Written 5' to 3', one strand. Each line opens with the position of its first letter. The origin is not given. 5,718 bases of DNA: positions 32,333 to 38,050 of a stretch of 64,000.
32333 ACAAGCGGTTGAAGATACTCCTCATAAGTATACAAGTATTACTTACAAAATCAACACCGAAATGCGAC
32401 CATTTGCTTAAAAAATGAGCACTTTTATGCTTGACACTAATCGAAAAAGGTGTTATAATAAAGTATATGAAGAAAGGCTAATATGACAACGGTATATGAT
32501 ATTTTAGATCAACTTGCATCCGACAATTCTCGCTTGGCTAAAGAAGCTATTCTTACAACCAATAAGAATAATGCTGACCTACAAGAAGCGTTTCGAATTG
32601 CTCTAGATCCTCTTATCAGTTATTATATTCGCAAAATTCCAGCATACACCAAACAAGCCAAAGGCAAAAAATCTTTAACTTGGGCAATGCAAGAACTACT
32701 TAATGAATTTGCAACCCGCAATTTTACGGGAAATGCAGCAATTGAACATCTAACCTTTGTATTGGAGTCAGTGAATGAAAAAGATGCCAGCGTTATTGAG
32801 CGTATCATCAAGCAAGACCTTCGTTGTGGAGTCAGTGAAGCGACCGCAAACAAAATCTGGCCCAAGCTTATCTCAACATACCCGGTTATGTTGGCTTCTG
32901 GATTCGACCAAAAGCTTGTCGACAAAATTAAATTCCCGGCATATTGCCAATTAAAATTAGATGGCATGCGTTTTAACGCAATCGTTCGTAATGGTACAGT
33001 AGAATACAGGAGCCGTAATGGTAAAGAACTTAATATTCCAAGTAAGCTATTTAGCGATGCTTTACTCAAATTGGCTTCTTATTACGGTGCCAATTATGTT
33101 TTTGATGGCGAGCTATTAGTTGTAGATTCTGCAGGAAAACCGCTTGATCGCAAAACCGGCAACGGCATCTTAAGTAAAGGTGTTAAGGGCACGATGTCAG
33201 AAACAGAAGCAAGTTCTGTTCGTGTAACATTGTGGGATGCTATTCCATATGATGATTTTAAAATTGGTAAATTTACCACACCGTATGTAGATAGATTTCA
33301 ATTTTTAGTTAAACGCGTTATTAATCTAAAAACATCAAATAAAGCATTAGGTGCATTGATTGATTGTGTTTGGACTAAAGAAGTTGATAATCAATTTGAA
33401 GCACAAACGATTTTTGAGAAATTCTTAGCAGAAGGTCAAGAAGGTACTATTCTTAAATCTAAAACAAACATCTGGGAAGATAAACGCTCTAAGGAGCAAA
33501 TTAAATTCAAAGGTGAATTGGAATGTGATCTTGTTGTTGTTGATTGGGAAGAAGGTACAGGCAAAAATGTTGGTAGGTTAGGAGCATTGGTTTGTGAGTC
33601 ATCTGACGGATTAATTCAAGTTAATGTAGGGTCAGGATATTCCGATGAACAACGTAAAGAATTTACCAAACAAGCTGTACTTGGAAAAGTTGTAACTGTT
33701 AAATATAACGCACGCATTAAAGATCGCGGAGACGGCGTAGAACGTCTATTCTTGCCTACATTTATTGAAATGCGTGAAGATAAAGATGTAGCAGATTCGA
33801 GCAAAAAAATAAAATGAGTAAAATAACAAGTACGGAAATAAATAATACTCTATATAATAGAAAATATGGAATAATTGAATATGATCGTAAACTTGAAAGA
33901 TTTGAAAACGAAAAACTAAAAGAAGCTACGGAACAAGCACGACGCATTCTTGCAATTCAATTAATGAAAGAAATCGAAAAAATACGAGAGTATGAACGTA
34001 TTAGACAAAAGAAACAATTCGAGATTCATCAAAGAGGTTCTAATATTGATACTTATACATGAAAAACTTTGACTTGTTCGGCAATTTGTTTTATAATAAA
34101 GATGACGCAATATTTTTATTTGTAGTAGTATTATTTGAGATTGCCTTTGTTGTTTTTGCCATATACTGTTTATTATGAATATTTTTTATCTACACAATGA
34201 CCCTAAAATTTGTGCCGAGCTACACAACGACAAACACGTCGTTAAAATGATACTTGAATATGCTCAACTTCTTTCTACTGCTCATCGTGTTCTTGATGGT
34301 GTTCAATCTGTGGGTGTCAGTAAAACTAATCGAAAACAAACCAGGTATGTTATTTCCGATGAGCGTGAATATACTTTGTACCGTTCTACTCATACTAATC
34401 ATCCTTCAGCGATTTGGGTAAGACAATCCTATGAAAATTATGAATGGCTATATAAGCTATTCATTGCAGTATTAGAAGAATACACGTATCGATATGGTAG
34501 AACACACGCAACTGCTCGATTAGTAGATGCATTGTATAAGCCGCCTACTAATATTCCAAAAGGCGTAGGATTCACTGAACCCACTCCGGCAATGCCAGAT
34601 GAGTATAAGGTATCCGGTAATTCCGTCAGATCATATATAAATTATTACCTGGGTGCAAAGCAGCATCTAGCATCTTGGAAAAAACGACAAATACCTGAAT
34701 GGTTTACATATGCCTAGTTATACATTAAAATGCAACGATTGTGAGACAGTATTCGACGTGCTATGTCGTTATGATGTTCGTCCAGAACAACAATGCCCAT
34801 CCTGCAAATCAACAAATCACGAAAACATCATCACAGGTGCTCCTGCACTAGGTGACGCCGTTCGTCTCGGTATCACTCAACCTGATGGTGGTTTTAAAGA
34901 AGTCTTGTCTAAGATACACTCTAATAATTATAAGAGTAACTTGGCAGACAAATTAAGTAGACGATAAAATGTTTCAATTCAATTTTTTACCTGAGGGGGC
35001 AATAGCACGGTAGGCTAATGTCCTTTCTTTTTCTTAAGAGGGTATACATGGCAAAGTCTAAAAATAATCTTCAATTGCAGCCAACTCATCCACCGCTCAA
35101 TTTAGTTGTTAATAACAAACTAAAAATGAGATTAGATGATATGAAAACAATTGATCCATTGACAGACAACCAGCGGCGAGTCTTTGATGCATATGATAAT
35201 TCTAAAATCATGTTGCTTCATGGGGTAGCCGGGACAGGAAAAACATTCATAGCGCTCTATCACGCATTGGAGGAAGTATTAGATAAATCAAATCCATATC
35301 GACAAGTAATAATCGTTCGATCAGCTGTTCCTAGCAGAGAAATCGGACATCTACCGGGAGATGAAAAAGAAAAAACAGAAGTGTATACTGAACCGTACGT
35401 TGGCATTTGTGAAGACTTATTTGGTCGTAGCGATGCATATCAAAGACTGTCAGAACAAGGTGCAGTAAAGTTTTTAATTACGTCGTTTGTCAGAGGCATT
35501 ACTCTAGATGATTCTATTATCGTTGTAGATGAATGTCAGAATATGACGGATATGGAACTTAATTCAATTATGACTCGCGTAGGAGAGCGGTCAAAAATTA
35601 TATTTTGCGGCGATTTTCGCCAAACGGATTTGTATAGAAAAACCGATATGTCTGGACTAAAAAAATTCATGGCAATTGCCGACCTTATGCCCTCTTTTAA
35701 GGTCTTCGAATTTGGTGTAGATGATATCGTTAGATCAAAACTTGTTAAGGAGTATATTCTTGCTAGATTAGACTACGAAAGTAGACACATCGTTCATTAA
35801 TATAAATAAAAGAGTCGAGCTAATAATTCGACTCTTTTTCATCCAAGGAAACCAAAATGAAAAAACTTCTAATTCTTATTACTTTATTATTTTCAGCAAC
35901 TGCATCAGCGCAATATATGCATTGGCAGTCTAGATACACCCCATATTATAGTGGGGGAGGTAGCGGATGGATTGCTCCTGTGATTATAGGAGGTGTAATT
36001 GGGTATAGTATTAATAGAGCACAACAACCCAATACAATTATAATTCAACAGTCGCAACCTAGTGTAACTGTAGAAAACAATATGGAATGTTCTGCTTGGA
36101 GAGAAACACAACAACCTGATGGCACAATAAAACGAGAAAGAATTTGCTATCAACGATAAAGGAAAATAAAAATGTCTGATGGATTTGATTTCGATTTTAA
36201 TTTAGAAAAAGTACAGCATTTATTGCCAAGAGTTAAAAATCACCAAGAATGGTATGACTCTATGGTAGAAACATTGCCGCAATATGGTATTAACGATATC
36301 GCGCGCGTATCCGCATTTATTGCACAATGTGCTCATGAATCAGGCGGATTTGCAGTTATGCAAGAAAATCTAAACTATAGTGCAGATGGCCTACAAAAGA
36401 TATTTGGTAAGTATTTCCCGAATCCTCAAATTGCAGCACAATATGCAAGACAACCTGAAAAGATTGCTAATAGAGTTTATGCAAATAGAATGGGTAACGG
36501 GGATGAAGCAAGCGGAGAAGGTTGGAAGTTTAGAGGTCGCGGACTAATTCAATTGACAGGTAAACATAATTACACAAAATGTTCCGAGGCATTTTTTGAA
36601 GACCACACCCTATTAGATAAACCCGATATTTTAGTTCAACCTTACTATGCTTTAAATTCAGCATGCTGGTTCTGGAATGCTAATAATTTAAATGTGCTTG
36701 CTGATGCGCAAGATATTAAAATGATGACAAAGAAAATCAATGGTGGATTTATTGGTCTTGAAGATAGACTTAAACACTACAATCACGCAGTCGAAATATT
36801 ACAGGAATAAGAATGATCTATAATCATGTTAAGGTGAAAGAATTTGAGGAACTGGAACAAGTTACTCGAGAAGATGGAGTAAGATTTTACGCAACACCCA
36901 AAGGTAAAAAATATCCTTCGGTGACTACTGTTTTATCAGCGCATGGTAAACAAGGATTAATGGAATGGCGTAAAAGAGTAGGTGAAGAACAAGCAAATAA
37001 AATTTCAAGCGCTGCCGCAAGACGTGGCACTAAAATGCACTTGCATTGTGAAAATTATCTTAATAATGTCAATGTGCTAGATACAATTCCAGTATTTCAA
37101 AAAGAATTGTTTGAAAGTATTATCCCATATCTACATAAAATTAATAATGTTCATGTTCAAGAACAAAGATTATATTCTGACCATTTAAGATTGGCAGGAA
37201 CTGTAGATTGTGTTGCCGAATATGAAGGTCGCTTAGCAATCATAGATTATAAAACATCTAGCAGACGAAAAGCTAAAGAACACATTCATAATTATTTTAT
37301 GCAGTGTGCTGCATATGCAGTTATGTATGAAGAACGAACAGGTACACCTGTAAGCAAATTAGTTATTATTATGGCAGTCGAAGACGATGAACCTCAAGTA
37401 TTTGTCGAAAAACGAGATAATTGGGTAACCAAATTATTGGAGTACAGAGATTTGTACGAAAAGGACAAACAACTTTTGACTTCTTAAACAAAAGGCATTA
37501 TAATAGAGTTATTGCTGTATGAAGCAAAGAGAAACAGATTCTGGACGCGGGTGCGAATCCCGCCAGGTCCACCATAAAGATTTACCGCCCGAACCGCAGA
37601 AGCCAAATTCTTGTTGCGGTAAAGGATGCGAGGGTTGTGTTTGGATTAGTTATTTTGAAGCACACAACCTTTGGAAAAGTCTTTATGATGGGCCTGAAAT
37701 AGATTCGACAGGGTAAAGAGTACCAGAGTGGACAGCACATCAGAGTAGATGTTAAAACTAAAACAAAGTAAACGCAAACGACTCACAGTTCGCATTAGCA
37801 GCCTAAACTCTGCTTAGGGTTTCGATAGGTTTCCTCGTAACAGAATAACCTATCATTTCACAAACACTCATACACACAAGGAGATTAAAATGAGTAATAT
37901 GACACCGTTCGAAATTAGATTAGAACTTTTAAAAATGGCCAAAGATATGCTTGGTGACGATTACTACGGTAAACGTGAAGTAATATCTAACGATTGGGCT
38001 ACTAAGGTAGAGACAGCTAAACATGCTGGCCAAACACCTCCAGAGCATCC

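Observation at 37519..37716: A four-cysteine protein domain fills the intervening segment of a permuted tmRNA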

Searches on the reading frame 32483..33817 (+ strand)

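Call 13: search_protein_families(library=phrogs, proteins=[window:32483-33817:+], max_evalue=0.001)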
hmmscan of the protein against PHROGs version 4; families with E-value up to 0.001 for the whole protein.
window:32483-33817:+ (444 aa): 2 families
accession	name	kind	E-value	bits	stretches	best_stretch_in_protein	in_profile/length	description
phrog_114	-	DNA, RNA and nucleotide metabolism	3.6e-128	429.8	1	1-443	88-510/634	ATP-dependent DNA ligase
phrog_12420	-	DNA, RNA and nucleotide metabolism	9.3e-06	26.8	1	4-130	7-132/133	ATP-dependent DNA ligase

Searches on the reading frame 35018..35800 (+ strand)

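Call 12: search_protein_families(library=pfam, proteins=[window:35018-35800:+], max_evalue=0.01)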
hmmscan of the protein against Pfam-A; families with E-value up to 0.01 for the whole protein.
window:35018-35800:+ (260 aa): 8 families
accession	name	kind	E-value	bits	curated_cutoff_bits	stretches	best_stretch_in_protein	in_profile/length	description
PF02562.22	PhoH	-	6.2e-48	163.4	27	1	45-247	2-201/205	PhoH-like protein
PF13604.12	AAA_30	-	8.7e-08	32.6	27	1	48-203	2-128/191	AAA domain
PF13245.12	AAA_19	-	1.4e-07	32.1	25.1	1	163-203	89-129/134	AAA domain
PF00270.35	DEAD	-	1.5e-07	31.7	26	1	49-191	1-144/167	DEAD/DEAH box helicase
PF05970.20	PIF1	-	1e-05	25.7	25.9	1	48-90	2-48/223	PIF1-like helicase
PF13401.12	AAA_22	-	0.00031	21.5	27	1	61-186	4-106/130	AAA domain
PF13191.12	AAA_16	-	0.00089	20.2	32.6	1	62-182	24-150/167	AAA ATPase domain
PF20720.3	nSTAND3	-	0.0073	16.5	27.2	0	49-143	4-83/155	Novel STAND NTPase 3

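Call 13: search_protein_families(library=phrogs, proteins=[window:35018-35800:+], max_evalue=0.001)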
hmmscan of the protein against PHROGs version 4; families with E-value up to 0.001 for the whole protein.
window:35018-35800:+ (260 aa): 9 families
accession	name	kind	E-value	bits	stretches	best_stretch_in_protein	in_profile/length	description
phrog_170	-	other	6.6e-82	276.5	1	11-251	42-278/323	PhoH-like phosphate starvation-inducible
phrog_2765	-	other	2.9e-42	146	1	32-242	219-435/443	PhoH-like phosphate starvation-inducible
phrog_32482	-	other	9.2e-12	45.4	1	72-247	405-580/589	PhoH-like phosphate starvation-inducible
phrog_325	-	DNA, RNA and nucleotide metabolism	1.1e-09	38.1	1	36-79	459-507/986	Dda-like helicase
phrog_4412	-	DNA, RNA and nucleotide metabolism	1.4e-07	31.2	0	47-78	330-361/743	exonuclease V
phrog_979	-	head and packaging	1.5e-06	28.2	1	29-105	135-206/642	terminase large subunit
phrog_2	-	head and packaging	2.8e-06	27.4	1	39-198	259-400/807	terminase large subunit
phrog_1967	-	DNA, RNA and nucleotide metabolism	4.2e-06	26.6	1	32-89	137-192/776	DNA helicase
phrog_168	-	DNA, RNA and nucleotide metabolism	0.00089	20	0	61-82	41-62/314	clamp loader of DNA polymerase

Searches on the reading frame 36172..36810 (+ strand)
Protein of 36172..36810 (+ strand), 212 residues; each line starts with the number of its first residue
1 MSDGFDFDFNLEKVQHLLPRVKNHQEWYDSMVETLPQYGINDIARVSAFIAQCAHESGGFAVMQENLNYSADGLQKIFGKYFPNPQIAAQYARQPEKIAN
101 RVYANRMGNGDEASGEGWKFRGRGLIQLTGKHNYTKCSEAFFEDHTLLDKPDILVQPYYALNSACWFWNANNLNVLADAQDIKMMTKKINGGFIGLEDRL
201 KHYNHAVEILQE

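Call 12: search_protein_families(library=pfam, proteins=[window:36172-36810:+], max_evalue=0.01)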
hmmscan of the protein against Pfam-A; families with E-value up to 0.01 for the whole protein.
window:36172-36810:+ (212 aa): 1 family
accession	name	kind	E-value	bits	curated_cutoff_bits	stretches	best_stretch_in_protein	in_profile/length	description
PF00182.24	Glyco_hydro_19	-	3.1e-08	34.2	25.5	1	88-171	77-157/232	Chitinase class I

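Call 13: search_protein_families(library=phrogs, proteins=[window:36172-36810:+], max_evalue=0.001)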
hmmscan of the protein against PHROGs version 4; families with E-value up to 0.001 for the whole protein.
window:36172-36810:+ (212 aa): 7 families
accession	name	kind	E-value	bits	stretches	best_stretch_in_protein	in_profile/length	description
phrog_181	-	lysis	2.5e-79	269.1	1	15-212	338-532/769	endolysin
phrog_26317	-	unknown function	1.7e-32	112.9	1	92-211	4-118/119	-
phrog_9506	-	lysis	2.9e-27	97.2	2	100-210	69-193/330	endolysin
phrog_14712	-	moron, auxiliary metabolic gene and host takeover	5.9e-26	92.4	1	103-206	74-183/322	chitinase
phrog_1519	-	lysis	1e-19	72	1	22-208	214-378/502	endolysin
phrog_34417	-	unknown function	3.8e-18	66.8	1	103-208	76-193/326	-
phrog_317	-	lysis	4.5e-18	66.7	1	23-207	208-356/492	endolysin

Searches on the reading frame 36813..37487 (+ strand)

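Call 12: search_protein_families(library=pfam, proteins=[window:36813-37487:+], max_evalue=0.01)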
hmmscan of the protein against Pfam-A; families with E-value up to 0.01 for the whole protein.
window:36813-37487:+ (224 aa): 2 families
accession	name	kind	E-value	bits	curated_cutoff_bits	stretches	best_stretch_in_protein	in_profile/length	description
PF12705.13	PDDEXK_1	-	6.6e-09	36.5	22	1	111-180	120-182/247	PD-(D/E)XK nuclease superfamily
PF10926.14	DUF2800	-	0.0021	17.7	21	0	117-155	106-146/368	Protein of unknown function (DUF2800)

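Call 13: search_protein_families(library=phrogs, proteins=[window:36813-37487:+], max_evalue=0.001)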
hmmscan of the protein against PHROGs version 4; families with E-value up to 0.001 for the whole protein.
window:36813-37487:+ (224 aa): 9 families
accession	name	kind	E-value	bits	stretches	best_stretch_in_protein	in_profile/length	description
phrog_298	-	DNA, RNA and nucleotide metabolism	7.7e-75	252.9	1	4-213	36-254/293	exonuclease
phrog_1706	-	DNA, RNA and nucleotide metabolism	3e-14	54.1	1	14-217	24-219/293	CRISPR/Cas system associated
phrog_69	-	DNA, RNA and nucleotide metabolism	7.6e-10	39.4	1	64-188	116-266/501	exonuclease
phrog_3953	-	DNA, RNA and nucleotide metabolism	1.2e-07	32.6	1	62-210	34-172/186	exonuclease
phrog_1218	-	DNA, RNA and nucleotide metabolism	1.6e-07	31.9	1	116-184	136-202/364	exonuclease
phrog_466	-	DNA, RNA and nucleotide metabolism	7.2e-07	29.9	1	66-169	209-315/446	exonuclease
phrog_434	-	DNA, RNA and nucleotide metabolism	3.4e-06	27.5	1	52-202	89-218/372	RecE-like recombination exonuclease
phrog_2139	-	DNA, RNA and nucleotide metabolism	1.7e-05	25.1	1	26-177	23-182/330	exonuclease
phrog_33176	-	unknown function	0.00017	21.4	1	122-185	237-299/380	-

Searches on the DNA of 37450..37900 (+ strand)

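Call 8: search_dna_similar(query=window:37450-37900:+, collection=phages, mode=distant, max_rows=40)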
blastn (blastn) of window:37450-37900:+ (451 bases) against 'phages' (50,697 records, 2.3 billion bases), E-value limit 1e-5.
Records with a match: 2; places in all: 2; records where one place covers at least 80% of the query: 0.
Best place of each record, by identity: 80-90% 2.
By first word of the organism name: Xanthomonas 2.
By host as written in the record: Xanthomonas campestris pv. campestris str. 8004 1; Xanthomonas sp. 1.
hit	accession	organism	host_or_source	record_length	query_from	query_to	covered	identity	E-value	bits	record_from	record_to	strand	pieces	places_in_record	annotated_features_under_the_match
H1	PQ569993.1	Xanthomonas phage Rb1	Xanthomonas campestris pv. campestris ...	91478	61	128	15%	80.9%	5e-7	62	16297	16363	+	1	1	none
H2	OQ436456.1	Xanthomonas phage JGB6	Xanthomonas sp.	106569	60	125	15%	81.8%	1e-7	63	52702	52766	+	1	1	hypothetical protein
